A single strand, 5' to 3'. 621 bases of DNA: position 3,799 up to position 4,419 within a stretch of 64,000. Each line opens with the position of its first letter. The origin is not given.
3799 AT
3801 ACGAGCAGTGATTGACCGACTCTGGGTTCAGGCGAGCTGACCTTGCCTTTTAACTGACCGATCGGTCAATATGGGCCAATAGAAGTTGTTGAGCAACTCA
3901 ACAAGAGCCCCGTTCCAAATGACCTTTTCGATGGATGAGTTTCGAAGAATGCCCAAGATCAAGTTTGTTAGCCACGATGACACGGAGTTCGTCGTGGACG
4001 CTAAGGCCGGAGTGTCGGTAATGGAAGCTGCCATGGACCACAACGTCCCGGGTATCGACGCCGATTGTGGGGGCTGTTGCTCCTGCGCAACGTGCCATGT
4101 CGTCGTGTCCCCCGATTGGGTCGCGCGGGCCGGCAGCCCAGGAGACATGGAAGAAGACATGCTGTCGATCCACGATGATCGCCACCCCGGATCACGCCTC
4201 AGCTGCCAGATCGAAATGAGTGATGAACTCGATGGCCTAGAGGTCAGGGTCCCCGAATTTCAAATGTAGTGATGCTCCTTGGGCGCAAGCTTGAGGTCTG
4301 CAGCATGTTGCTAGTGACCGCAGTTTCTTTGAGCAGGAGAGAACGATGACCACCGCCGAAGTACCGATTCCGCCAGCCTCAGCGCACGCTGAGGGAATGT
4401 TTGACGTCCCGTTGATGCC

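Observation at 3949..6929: Ferredoxin-CYP153 pair followed by a DUF2235 hydrolase instead of a ferredoxin reductase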

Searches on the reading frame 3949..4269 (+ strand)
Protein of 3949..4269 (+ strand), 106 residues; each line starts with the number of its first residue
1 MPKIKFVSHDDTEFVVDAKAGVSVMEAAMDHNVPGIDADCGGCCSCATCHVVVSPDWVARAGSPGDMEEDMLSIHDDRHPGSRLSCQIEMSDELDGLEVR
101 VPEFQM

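Call 5: search_protein_families(library=pfam, proteins=[window:3949-4269:+])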
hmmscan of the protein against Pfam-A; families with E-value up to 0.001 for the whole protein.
window:3949-4269:+ (106 aa): 1 family
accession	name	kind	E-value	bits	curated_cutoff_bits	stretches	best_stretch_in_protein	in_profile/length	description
PF00111.32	Fer2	-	3.1e-09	37.1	21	1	9-89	3-75/77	2Fe-2S iron-sulfur cluster binding domain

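Call 6: search_protein_families(library=ncbifam, proteins=[window:3949-4269:+])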
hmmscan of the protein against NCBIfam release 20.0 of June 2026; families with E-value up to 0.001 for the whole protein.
window:3949-4269:+ (106 aa): 3 families
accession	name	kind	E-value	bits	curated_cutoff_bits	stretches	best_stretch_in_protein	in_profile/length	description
TIGR02007.1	fdx_isc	equivalog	1.9e-15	57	132.1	1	2-105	1-103/110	ISC system 2Fe-2S type ferredoxin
TIGR01941.1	nqrF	equivalog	1.4e-08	34.1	295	1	6-95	34-117/405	NADH:ubiquinone reductase (Na(+)-transporting) subunit F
NF040756.1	corr_regen_AcsV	exception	6.4e-06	24.8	800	1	3-103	1-87/632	corrinoid activation/regeneration protein AcsV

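Call 8: search_solved_structures(query=window:3949-4269:+, max_evalue=0.00001)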
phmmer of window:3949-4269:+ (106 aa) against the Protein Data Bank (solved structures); distinct sequences matched with E-value up to 0.00001: 35.
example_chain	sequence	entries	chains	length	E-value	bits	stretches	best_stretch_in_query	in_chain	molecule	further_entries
3hui_A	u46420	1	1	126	4.2e-32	113.9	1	1-105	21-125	Ferredoxin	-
1e9m_A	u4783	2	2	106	4.5e-29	104.1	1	3-105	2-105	FERREDOXIN VI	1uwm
4ltu_A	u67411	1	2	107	6.8e-25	90.7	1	1-105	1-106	Ferredoxin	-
3lxf_A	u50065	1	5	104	4.9e-24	87.9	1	7-101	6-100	Ferredoxin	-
1b9r_A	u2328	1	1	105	1.2e-22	83.4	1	2-102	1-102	PROTEIN (TERPREDOXIN)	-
1oqq_A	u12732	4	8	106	4.2e-22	81.7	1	3-105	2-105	Putidaredoxin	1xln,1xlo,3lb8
4jwu_C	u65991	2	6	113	6.2e-22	81.2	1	1-105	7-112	Putidaredoxin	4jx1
1gpx_A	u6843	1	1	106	9.7e-22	80.5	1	3-105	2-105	PUTIDAREDOXIN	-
6nbl_C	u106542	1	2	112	1.4e-21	80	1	3-105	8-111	Putidaredoxin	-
3w9c_B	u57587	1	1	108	2.2e-21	79.4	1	3-105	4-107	Putidaredoxin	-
1oqr_A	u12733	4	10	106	2.4e-21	79.3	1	3-105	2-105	Putidaredoxin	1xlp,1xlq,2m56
9q36_A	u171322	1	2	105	2.7e-21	79.1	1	2-102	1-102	Terpredoxin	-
5gxg_B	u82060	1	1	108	5.3e-21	78.1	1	3-105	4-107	Putidaredoxin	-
1put_A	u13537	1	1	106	5.4e-21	78.1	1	3-105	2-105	PUTIDAREDOXIN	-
1r7s_A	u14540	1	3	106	5.6e-21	78.1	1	3-105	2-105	Putidaredoxin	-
7m8i_A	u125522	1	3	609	1.2e-09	41.6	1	4-103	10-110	Adrenodoxin, Cytochrome P450 11B2, mitochondrial fusion enzyme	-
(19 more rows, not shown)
